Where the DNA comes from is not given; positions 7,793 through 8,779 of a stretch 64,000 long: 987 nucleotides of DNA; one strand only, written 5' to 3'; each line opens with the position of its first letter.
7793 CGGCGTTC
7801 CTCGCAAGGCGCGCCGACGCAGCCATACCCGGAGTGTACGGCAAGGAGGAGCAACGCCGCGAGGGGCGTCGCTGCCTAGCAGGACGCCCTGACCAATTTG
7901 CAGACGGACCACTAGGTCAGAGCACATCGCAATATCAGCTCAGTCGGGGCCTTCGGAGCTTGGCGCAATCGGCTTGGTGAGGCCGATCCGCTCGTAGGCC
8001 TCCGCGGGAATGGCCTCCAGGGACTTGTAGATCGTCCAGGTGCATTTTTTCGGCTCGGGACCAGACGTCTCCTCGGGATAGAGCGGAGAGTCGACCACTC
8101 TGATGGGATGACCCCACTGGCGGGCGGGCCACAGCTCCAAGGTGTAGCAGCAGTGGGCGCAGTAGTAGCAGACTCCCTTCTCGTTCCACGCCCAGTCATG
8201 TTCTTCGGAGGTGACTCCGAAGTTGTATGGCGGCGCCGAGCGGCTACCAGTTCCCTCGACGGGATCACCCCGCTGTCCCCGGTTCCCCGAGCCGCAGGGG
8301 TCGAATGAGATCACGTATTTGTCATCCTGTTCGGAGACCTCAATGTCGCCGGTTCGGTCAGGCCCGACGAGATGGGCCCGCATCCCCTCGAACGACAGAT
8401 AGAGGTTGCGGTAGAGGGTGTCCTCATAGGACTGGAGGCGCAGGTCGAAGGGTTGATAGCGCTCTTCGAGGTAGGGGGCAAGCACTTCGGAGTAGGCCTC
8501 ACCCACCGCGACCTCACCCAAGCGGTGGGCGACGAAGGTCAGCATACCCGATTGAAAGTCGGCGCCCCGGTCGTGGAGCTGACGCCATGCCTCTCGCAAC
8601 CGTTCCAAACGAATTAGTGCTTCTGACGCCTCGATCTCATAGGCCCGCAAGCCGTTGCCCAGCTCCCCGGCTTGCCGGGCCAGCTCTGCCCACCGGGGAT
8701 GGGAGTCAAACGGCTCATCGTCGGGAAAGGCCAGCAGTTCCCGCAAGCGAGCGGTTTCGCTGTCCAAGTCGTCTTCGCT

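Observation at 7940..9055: Unassigned 371-aa cysteine-rich protein (paralog A) as the last gene of an operator-controlled dehydratase operon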

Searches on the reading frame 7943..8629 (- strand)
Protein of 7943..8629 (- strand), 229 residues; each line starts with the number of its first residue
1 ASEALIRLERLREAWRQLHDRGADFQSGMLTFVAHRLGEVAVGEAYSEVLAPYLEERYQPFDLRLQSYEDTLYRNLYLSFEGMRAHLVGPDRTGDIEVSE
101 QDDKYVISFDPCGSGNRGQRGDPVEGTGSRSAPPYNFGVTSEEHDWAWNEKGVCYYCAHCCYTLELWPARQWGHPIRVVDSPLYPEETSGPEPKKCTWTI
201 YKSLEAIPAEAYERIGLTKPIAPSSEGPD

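Call 56: predict_structure(alignment_id=A3)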
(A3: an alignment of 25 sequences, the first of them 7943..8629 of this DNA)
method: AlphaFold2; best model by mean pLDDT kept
length: 229 residues; sequences in the alignment: 25
mean_pLDDT: 93.3   pTM: 0.88
mean pLDDT of the five models: 93.3, 91.2, 91.2, 90.5, 87.1
residues with pLDDT >= 90: 202; 70-90: 21; 50-70: 4; < 50: 2
segments of 3 or more residues with pLDDT < 50: none
pLDDT, mean of each block of 10 residues (from residue 1): 93 94 96 98 96 94 95 96 92 93 97 90 91 93 97 94 98 96 87 94 98 98 64
secondary structure, 60 per line:
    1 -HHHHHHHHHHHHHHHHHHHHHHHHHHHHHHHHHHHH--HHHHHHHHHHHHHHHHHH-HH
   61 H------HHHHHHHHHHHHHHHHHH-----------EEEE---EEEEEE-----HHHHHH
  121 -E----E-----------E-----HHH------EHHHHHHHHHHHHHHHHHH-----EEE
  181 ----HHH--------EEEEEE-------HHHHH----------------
elements in order: H2-37 H40-57 H68-85 E97-100 E104-109 H115-120 H155-172 E178-180 E196-201 H209-213
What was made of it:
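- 7940..9055 (-): Paralog A (FAM_A), 371 aa: N-terminal beta-hairpin, helical bundle, C-terminal alpha/beta domain carrying the Cys site. Core model pLDDT 93.3 (call 56).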

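Call 59: fold_search(model_id=the predicted structure, library=pdb)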
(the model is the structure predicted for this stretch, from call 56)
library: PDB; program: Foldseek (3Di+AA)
matches with E <= 10: 78; with E <= 0.001: 0
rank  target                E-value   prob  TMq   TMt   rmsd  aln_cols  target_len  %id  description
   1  7ssj_A                7.2e-01  0.06  0.18  0.18  16.0       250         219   12  Crystal structure of the DesK-DesR complex in the phosphatase state (released 2022-11-16)
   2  7ssj_D                8.6e-01  0.07  0.19  0.20  16.0       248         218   12  Crystal structure of the DesK-DesR complex in the phosphatase state (released 2022-11-16)
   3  7ssj_C                1.2e+00  0.07  0.21  0.22  16.0       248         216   11  Crystal structure of the DesK-DesR complex in the phosphatase state (released 2022-11-16)
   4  3ehh_B                2.1e+00  0.03  0.19  0.21  15.7       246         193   10  Crystal structure of DesKC-H188V in complex with ADP (released 2009-09-15)
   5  7un6_C                2.4e+00  0.04  0.13  0.13  15.0       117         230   19  Complex of UBE2O with NAP1L1 (released 2022-08-03)
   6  8pog_A                2.7e+00  0.08  0.29  0.37   8.4       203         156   11  Cryo-EM structure of Enterobacter sp. 638 BcsD (released 2023-12-20)
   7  4bix_B                2.7e+00  0.04  0.22  0.23  17.6       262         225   10  Crystal structure of CpxAHDC (monoclinic form 1) (released 2014-02-12)
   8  4gic_A                2.9e+00  0.05  0.13  0.08  13.8       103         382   14  Crystal Structure Of a Putative Histidinol dehydrogenase (Target PSI-014034) from Methylococcus capsulatus (released 2012-08-22)
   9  4b62                  2.9e+00  0.03  0.18  0.26  11.5       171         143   10  The structure of the cell wall anchor of the T6SS from Pseudomonas aeruginosa (released 2013-10-02)
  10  9dd2                  3.1e+00  0.08  0.24  0.22   8.9       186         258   12  Crystal Structure of Designed allosteric facilitated dissociation switch AS5 (released 2025-08-20)
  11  9dcz_D                3.1e+00  0.03  0.15  0.24  13.7       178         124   12  Designed allosteric facilitated dissociation switch AS1 in complex state TH with methylated lysines, crystal #1 (released 2025-08-20)
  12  9dd0_B                3.3e+00  0.04  0.18  0.29  14.3       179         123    8  Designed allosteric facilitated dissociation switch AS1 in complex state TH with methylated lysines, crystal #2 (released 2025-08-20)
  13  6mrs                  3.7e+00  0.10  0.22  0.49   6.1       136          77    7  De novo designed protein Peak6 (released 2019-06-12)
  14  9dd4_A                3.9e+00  0.10  0.26  0.41   9.1       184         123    8  Crystal Structure of Designed facilitated dissociation target LHD101An1: LHD101A with an N-terminal extension (released 2025-08-20)
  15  9dd0_D                3.9e+00  0.04  0.19  0.32  13.9       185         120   10  Designed allosteric facilitated dissociation switch AS1 in complex state TH with methylated lysines, crystal #2 (released 2025-08-20)
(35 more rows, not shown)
